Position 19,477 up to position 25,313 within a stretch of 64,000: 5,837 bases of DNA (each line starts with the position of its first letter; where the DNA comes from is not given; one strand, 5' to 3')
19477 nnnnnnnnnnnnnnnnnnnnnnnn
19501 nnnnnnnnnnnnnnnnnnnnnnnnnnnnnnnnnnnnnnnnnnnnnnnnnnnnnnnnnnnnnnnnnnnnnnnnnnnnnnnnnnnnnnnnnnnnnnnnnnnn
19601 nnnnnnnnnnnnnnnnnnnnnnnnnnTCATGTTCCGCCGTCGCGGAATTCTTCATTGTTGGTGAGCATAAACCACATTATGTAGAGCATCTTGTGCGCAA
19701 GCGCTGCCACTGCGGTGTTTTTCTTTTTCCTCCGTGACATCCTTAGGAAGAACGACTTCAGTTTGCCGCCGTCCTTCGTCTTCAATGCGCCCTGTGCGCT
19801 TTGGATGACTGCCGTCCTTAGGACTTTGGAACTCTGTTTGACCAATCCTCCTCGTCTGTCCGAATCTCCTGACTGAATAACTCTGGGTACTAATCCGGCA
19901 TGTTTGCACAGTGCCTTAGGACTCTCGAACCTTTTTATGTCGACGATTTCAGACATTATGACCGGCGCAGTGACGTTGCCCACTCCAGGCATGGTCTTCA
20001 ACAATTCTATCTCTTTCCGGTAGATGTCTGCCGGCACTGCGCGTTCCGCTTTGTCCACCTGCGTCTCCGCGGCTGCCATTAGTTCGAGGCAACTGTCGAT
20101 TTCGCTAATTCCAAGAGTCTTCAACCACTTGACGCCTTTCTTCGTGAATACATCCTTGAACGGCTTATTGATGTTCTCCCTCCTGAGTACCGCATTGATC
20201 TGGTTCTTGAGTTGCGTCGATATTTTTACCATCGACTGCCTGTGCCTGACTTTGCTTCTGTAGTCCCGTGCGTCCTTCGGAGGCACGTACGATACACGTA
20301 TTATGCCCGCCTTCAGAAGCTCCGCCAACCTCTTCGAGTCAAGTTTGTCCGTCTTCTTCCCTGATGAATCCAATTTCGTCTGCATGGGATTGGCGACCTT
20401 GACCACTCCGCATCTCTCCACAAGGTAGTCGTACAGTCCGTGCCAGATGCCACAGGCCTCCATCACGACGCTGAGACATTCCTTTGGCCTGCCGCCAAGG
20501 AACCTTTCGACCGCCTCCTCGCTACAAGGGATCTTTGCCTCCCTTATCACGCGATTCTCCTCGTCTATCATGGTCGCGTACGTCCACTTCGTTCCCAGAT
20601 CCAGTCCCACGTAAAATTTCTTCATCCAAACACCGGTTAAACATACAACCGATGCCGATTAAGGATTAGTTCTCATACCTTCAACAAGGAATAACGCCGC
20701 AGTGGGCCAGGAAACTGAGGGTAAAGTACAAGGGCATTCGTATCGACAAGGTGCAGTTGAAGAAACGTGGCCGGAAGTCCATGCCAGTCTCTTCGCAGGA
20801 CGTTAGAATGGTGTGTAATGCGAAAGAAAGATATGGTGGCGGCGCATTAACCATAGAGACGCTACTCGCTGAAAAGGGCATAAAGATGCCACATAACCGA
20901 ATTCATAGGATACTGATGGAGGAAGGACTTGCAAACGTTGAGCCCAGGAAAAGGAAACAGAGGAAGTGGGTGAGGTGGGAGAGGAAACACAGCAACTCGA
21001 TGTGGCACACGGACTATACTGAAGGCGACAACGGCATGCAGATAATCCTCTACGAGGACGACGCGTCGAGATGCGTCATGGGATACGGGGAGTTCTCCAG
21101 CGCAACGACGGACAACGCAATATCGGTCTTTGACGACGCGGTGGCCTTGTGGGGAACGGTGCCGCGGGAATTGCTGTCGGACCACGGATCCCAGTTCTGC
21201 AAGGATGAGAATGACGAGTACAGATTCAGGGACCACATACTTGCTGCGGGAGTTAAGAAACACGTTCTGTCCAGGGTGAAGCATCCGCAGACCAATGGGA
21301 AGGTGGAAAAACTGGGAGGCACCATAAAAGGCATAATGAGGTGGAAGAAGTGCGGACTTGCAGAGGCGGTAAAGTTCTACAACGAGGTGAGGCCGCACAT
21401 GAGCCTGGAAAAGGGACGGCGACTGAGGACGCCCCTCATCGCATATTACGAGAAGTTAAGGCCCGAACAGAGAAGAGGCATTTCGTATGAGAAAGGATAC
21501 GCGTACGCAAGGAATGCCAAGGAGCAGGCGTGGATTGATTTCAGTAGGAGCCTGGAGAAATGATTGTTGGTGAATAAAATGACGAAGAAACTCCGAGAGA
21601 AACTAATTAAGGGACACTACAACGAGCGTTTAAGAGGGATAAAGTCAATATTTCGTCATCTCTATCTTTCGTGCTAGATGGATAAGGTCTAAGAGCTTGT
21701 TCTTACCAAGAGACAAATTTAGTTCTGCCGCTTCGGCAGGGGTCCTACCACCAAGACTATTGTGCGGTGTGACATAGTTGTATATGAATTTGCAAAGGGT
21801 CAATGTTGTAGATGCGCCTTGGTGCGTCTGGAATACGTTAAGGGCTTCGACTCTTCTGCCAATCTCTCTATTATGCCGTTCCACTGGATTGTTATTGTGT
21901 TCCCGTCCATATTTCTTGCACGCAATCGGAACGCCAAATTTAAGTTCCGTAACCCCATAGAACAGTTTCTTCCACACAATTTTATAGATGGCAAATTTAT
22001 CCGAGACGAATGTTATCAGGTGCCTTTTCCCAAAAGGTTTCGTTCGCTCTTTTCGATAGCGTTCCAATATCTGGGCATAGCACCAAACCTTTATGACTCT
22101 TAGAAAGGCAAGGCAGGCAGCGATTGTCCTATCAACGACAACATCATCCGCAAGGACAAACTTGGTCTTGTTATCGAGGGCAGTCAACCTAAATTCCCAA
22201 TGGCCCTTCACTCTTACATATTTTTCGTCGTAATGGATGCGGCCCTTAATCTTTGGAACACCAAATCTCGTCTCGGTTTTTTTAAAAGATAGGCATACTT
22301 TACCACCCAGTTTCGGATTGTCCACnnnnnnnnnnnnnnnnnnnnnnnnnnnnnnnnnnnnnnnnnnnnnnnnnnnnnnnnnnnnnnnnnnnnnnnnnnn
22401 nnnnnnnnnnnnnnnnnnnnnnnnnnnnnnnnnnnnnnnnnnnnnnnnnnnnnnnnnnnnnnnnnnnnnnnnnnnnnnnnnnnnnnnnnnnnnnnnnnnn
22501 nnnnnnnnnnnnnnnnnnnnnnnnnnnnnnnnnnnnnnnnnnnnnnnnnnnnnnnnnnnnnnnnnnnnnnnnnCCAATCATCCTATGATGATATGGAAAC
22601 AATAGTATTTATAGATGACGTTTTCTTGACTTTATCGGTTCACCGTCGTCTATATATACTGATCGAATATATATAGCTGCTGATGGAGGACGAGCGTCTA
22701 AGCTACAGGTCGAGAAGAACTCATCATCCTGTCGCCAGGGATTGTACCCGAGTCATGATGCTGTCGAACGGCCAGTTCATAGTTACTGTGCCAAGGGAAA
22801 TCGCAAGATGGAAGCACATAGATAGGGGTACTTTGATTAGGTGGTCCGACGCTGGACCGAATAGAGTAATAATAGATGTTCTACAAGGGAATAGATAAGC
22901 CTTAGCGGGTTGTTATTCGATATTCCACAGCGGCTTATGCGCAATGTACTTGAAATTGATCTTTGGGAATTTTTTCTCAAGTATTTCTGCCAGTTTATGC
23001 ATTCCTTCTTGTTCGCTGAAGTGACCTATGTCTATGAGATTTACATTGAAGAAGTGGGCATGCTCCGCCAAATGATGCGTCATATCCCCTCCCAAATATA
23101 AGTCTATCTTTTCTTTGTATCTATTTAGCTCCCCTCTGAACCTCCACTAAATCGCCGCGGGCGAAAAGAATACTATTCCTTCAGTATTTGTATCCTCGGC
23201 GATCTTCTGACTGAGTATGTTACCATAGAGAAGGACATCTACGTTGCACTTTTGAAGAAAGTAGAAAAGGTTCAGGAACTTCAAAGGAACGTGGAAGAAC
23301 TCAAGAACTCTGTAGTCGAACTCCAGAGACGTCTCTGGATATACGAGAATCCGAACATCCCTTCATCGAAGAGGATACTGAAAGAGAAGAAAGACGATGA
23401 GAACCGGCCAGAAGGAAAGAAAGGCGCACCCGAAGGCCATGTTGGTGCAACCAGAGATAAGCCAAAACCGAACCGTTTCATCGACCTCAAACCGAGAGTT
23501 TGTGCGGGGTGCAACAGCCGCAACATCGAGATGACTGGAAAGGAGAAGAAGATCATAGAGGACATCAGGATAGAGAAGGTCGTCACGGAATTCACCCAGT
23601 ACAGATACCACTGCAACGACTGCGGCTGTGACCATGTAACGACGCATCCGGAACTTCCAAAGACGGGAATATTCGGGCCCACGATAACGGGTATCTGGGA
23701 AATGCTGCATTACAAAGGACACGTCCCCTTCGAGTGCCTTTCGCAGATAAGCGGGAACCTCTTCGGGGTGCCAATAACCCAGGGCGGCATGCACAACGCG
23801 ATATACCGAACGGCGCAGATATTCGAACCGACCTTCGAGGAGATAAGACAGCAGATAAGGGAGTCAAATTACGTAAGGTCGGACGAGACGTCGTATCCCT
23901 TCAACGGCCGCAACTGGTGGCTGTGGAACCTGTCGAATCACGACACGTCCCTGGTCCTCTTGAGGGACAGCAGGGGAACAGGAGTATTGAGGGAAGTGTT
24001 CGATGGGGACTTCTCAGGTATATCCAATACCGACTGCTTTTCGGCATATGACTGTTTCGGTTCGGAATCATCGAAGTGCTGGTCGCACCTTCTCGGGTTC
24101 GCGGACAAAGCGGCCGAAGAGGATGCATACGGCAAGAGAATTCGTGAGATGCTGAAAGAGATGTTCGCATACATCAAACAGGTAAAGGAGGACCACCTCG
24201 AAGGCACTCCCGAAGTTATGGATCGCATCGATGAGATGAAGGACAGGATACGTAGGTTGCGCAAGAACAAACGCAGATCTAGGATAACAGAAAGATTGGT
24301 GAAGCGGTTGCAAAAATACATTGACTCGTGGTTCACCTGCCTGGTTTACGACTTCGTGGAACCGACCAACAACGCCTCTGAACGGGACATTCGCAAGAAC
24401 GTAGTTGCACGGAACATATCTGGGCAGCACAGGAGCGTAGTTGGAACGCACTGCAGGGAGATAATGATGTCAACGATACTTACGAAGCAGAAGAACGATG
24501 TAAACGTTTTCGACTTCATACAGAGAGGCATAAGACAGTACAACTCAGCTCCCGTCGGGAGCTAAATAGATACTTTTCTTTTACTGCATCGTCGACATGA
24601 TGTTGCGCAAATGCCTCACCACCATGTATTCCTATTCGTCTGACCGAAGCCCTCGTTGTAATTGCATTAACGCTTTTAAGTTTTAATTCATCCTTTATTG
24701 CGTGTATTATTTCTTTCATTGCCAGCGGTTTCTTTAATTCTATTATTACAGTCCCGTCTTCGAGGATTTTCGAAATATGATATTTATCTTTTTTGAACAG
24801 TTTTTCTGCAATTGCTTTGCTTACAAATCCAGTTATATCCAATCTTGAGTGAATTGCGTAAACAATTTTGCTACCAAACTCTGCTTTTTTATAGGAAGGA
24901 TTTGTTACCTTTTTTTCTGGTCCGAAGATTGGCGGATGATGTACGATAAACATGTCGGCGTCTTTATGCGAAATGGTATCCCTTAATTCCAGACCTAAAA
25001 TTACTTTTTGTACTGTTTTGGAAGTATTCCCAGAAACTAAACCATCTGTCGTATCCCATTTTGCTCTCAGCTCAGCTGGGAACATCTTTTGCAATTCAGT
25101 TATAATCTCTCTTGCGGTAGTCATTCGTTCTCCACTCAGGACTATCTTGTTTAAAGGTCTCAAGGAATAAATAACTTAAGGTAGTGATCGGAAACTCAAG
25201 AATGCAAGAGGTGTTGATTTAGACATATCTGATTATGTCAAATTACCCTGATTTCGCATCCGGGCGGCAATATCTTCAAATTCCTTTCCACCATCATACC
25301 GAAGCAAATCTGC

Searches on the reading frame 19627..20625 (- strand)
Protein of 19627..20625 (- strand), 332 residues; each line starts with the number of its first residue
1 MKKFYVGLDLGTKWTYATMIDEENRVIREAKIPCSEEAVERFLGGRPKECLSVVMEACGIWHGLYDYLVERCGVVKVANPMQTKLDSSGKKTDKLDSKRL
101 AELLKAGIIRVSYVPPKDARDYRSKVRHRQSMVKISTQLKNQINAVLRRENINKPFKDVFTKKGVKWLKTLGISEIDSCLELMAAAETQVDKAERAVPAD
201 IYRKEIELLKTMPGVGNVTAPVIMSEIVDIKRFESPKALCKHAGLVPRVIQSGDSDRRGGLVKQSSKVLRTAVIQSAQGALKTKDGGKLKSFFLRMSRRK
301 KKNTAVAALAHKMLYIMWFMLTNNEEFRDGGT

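Call 52: search_protein_families(library=pfam, proteins=[window:19627-20625:-], max_evalue=0.01)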
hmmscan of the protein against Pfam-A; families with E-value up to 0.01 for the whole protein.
window:19627-20625:- (332 aa): 3 families
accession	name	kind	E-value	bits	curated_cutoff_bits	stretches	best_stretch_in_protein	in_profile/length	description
PF02371.22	Transposase_20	-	1.6e-21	76.9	21.3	1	207-284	2-78/87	Transposase IS116/IS110/IS902 family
PF01548.23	DEDD_Tnp_IS110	-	3.1e-18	66.5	29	1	6-149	1-152/155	Transposase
PF22525.1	H2TH_5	-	0.0038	17.6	27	0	206-227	27-48/71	S13-like H2TH domain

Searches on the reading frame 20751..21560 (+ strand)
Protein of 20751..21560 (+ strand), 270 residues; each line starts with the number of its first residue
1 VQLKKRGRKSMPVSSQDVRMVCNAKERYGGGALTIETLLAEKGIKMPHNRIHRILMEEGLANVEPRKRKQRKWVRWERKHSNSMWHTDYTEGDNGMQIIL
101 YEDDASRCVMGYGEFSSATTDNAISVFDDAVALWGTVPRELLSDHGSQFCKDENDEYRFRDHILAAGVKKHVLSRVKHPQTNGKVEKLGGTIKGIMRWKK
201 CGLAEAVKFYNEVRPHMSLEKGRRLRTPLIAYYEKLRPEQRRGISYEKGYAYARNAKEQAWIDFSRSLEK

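Call 52: search_protein_families(library=pfam, proteins=[window:20751-21560:+], max_evalue=0.01)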
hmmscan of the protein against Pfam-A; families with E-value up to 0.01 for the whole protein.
window:20751-21560:+ (270 aa): 2 families
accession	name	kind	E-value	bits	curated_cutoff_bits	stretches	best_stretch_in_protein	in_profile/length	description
PF00665.32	rve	-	1.5e-09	38.5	32.6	1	79-169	2-93/102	Integrase core domain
PF13683.12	rve_3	-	3.7e-06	27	26.5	1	171-220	5-63/67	Integrase core domain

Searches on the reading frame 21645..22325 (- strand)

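Call 52: search_protein_families(library=pfam, proteins=[window:21645-22325:-], max_evalue=0.01)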
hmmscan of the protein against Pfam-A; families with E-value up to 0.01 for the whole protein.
window:21645-22325:- (226 aa): 2 families
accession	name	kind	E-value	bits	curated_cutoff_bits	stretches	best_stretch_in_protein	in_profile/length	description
PF13610.12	DDE_Tnp_IS240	-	5.1e-06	27.1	27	1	29-176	3-127/139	DDE domain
PF13683.12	rve_3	-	4.9e-05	23.4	26.5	1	138-196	9-67/67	Integrase core domain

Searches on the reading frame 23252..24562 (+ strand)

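Call 9: search_protein_families(library=pfam, proteins=[window:23252-24562:+], max_evalue=0.01)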
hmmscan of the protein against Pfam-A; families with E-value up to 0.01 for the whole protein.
window:23252-24562:+ (437 aa): 4 families
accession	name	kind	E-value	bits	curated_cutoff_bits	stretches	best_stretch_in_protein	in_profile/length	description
PF03050.20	DDE_Tnp_IS66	-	2.4e-30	106.4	23.1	1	140-398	3-281/284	Transposase IS66 family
PF12699.13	phiKZ_IP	-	0.0015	18.3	27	1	294-339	102-147/387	phiKZ-like phage internal head proteins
PF13005.12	zf-IS66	-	0.0054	17.6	27.3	0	81-125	1-46/46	zinc-finger binding domain of transposase IS66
PF12126.13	PML_CC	-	0.0078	16.1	23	0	295-357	38-101/329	PML-like, coiled-coil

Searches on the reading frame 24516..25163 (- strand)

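Call 9: search_protein_families(library=pfam, proteins=[window:24516-25163:-], max_evalue=0.01)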
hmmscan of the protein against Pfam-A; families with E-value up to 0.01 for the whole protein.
window:24516-25163:- (215 aa): 1 family
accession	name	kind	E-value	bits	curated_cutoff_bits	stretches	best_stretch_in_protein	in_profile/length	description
PF01784.24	DUF34_NIF3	-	6.6e-22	78.8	23.4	1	16-194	2-188/256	Duf34/NIF3 (NGG1p interacting factor 3)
